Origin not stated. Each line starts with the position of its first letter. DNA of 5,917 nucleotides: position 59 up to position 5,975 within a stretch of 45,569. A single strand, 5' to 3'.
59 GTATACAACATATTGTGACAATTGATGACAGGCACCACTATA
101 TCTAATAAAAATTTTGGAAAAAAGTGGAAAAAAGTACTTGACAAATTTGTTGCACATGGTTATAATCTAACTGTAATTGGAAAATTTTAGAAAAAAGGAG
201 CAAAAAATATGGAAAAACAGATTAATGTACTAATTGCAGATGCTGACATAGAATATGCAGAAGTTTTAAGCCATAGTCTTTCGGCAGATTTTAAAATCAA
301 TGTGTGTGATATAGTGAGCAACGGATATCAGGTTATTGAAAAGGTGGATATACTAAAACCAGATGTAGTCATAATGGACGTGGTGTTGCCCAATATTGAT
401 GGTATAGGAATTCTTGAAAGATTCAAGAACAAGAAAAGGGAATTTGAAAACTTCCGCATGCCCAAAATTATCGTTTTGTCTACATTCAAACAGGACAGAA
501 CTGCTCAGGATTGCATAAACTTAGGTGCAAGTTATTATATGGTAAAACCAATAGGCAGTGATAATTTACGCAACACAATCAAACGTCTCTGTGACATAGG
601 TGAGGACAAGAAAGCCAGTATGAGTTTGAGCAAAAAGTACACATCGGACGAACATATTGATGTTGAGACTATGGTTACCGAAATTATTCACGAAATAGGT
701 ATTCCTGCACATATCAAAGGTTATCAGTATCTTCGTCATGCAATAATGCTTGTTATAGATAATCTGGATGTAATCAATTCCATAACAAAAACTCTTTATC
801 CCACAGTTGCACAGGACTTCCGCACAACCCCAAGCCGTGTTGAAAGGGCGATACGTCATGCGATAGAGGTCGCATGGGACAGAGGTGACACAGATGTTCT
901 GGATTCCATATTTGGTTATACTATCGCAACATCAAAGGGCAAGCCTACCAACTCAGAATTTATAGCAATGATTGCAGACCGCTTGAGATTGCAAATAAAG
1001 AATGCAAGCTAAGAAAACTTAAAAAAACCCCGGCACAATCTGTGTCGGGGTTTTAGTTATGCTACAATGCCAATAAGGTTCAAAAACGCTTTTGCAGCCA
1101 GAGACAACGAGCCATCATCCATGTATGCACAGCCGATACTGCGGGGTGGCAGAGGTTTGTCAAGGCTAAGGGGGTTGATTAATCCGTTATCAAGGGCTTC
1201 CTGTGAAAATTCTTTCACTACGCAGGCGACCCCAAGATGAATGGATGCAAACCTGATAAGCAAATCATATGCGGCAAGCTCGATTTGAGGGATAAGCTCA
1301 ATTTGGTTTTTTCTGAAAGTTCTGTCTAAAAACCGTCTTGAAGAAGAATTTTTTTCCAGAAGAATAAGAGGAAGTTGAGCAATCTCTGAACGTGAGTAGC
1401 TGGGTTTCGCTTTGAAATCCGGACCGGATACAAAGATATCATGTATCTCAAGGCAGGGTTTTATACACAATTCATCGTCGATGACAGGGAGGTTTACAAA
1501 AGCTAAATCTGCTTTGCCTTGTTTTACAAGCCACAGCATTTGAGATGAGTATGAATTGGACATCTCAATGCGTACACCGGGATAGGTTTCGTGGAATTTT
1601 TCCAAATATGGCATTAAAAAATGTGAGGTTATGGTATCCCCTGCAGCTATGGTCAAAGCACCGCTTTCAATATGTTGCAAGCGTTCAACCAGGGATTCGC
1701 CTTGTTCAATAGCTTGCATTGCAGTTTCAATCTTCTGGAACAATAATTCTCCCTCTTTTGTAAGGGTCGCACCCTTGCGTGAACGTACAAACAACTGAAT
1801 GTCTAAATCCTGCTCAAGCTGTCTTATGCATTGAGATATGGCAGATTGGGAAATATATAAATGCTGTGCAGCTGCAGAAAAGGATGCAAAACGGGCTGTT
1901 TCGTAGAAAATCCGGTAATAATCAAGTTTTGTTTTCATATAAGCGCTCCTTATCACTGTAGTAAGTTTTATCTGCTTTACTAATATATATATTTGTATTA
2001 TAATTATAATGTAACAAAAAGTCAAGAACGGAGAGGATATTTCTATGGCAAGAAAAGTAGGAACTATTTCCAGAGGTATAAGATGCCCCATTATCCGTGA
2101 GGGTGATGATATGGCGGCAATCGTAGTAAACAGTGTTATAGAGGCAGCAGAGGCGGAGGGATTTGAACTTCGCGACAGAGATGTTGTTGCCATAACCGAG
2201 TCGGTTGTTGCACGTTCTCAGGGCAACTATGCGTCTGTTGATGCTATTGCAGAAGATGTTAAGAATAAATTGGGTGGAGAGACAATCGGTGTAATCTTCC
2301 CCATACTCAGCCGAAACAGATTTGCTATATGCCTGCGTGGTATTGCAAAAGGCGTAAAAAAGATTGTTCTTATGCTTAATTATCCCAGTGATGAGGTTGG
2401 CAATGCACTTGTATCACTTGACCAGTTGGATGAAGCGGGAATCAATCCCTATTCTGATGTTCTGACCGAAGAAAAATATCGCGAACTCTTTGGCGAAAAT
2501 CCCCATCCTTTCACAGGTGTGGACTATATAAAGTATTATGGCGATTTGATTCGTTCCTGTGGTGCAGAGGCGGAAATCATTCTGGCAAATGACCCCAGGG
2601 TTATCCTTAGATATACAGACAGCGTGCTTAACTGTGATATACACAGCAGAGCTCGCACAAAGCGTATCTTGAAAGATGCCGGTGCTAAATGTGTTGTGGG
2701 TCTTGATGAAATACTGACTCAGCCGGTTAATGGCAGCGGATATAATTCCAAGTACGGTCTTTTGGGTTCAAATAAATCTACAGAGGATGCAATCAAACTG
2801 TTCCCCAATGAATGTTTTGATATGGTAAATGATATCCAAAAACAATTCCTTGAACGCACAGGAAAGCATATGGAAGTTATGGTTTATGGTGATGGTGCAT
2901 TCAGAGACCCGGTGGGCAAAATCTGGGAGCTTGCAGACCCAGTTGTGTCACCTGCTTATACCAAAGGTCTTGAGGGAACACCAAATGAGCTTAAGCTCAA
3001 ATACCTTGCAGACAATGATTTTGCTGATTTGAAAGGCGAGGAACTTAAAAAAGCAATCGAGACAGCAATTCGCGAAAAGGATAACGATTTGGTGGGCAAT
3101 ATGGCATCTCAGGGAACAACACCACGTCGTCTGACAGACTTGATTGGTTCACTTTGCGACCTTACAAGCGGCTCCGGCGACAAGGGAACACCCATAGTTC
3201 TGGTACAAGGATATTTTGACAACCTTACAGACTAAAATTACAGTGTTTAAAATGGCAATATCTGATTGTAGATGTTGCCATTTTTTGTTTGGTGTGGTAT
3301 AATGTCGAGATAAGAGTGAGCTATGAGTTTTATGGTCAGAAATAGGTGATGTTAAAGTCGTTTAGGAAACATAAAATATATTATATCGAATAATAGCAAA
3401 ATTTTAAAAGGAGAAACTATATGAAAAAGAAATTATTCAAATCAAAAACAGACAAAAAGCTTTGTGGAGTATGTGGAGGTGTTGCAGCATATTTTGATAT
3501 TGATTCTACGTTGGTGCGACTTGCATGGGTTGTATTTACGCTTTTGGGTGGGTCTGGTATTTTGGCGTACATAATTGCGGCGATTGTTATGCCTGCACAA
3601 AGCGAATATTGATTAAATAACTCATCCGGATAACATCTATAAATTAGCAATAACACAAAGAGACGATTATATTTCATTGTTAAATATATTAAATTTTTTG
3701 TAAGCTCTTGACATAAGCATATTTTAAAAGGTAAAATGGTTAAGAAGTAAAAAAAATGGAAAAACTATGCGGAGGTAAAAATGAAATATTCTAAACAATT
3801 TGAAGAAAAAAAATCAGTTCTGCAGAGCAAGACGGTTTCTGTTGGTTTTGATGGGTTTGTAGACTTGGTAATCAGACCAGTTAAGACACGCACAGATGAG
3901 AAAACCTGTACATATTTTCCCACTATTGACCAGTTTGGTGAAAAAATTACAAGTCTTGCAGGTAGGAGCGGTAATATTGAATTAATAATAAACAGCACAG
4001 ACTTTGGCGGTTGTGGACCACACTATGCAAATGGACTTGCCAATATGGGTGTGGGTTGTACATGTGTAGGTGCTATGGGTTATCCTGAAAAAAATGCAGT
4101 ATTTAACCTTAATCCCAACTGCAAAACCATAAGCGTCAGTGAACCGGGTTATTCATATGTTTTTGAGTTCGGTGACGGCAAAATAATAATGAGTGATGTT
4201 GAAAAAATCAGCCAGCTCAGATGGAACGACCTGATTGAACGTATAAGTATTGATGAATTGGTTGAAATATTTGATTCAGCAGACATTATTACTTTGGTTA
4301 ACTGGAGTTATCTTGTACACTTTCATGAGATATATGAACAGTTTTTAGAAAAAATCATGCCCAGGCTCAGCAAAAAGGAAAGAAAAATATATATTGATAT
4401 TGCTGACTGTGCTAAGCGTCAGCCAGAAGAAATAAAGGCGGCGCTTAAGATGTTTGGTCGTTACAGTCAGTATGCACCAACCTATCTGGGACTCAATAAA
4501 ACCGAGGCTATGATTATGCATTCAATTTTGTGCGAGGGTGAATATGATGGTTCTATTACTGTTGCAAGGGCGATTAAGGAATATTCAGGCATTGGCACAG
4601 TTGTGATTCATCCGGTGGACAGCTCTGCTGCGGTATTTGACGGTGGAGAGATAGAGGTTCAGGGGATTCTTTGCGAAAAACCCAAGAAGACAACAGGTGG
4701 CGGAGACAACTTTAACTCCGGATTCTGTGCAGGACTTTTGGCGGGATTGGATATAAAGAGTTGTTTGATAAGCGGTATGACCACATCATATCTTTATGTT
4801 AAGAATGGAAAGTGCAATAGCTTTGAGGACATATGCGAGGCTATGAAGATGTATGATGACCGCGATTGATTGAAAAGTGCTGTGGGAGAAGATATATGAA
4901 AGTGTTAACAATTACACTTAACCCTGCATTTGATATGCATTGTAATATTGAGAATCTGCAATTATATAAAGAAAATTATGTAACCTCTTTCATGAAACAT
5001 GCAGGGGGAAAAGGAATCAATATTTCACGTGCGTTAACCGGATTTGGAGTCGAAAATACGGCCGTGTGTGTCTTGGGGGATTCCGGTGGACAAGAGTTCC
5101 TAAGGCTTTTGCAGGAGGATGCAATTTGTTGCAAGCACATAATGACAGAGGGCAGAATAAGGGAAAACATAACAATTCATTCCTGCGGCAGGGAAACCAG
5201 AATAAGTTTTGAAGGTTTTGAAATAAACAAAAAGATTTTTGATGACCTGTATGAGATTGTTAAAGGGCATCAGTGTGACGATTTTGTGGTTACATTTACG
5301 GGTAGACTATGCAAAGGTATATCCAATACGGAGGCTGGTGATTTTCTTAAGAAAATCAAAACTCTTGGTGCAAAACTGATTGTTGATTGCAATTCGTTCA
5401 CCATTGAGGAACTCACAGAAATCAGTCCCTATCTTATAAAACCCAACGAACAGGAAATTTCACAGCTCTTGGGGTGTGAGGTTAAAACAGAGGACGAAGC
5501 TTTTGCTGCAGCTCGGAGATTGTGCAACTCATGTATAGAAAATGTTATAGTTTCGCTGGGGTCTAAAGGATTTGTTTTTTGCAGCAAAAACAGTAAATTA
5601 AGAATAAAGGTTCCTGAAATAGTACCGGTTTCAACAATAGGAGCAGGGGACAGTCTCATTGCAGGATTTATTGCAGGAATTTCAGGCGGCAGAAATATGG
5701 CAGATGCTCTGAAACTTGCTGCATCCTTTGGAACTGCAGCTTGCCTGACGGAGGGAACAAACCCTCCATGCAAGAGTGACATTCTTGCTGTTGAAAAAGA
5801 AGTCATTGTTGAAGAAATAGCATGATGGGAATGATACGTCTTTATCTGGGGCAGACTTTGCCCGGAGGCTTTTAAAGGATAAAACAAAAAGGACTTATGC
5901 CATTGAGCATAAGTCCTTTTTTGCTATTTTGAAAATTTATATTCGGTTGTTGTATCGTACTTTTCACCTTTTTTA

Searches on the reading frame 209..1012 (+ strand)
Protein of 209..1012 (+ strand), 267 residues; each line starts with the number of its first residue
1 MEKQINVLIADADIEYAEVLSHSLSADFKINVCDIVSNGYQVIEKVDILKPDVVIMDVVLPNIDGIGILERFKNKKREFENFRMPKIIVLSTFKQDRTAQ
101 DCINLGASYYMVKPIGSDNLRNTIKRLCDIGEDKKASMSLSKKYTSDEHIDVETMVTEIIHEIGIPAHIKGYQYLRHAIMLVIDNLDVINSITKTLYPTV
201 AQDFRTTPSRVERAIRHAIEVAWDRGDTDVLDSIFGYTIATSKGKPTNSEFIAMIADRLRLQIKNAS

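Call 6: search_protein_families(library=pfam, proteins=[window:209-1012:+])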
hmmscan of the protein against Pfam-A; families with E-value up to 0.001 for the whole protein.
window:209-1012:+ (267 aa): 2 families
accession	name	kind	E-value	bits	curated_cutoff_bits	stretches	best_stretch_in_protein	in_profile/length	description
PF08769.17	Spo0A_C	-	8.6e-46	154.7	25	1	156-259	1-104/104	Sporulation initiation factor Spo0A C terminal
PF00072.30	Response_reg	-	3.7e-19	69.4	30.2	1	7-124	1-110/111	Response regulator receiver domain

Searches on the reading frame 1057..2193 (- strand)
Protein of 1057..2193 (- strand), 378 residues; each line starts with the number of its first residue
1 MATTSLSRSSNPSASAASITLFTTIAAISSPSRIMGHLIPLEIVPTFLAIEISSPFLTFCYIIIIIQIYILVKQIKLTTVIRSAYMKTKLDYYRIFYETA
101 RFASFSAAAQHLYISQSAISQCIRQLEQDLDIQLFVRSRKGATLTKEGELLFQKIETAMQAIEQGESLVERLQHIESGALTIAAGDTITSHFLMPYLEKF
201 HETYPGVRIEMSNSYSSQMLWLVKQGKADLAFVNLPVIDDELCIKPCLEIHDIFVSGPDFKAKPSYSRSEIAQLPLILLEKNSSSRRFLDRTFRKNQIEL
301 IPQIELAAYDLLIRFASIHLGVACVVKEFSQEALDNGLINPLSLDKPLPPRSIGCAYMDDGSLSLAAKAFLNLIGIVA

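Call 6: search_protein_families(library=pfam, proteins=[window:1057-2193:-])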
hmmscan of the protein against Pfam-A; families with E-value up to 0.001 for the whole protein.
window:1057-2193:- (378 aa): 2 families
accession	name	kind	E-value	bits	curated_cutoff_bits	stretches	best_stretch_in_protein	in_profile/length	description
PF03466.25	LysR_substrate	-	5.9e-35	121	28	1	176-374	4-204/209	LysR substrate binding domain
PF00126.33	HTH_1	-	2.6e-19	69.3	26.6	1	91-149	2-60/60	Bacterial regulatory helix-turn-helix protein, lysR family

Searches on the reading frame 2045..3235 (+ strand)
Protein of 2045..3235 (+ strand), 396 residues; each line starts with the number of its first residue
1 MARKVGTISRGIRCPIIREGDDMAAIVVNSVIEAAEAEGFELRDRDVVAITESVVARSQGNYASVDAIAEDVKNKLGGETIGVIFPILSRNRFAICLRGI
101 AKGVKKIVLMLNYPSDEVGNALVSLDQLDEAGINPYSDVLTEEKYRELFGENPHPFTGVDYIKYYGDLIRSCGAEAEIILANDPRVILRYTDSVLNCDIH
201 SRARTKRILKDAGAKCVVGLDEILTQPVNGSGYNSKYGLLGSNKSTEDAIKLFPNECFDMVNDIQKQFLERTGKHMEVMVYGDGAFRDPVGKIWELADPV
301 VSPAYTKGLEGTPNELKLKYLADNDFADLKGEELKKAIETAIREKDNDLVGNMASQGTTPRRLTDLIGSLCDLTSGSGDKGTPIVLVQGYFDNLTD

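Call 6: search_protein_families(library=pfam, proteins=[window:2045-3235:+])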
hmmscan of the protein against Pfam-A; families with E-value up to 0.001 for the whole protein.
window:2045-3235:+ (396 aa): 1 family
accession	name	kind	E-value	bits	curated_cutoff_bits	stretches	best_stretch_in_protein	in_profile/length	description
PF01996.21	F420_ligase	-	1e-57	195.6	25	1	11-389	1-218/218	F420-0:Gamma-glutamyl ligase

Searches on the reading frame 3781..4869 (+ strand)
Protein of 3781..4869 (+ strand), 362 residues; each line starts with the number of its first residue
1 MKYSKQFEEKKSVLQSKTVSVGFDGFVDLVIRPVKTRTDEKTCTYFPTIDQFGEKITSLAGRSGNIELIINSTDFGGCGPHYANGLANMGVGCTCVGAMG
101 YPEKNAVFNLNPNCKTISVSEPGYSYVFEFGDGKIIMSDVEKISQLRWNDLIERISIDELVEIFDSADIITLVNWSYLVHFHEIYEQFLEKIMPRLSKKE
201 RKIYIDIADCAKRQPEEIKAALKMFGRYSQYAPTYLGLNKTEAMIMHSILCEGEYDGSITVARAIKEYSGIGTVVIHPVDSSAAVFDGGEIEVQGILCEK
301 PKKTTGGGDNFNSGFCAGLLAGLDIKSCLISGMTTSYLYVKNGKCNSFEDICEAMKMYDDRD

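Call 6: search_protein_families(library=pfam, proteins=[window:3781-4869:+])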
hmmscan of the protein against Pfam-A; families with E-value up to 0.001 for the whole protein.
window:3781-4869:+ (362 aa): 2 families
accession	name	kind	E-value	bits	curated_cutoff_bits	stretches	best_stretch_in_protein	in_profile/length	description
PF25270.1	Khk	-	1.8e-51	175.9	35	1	14-358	20-365/365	Prokaryotic ketohexokinase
PF00294.29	PfkB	-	4.3e-10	39.9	25.8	1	232-347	183-297/302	pfkB family carbohydrate kinase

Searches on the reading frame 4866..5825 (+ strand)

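Call 6: search_protein_families(library=pfam, proteins=[window:4866-5825:+])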
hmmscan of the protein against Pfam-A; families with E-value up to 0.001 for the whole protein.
window:4866-5825:+ (319 aa): 4 families
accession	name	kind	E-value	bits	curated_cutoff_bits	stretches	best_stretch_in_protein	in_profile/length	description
PF00294.29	PfkB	-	3e-39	135.6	25.8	1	36-301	19-298/302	pfkB family carbohydrate kinase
PF08543.17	Phos_pyr_kin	-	1.8e-08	34.5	27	1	189-293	121-232/246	Phosphomethylpyrimidine kinase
PF01256.23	Carb_kinase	-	0.00026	21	27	1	160-289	84-215/242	NAD(P)H-hydrate dehydratase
PF25270.1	Khk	-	0.00033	20.4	35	0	179-308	232-360/365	Prokaryotic ketohexokinase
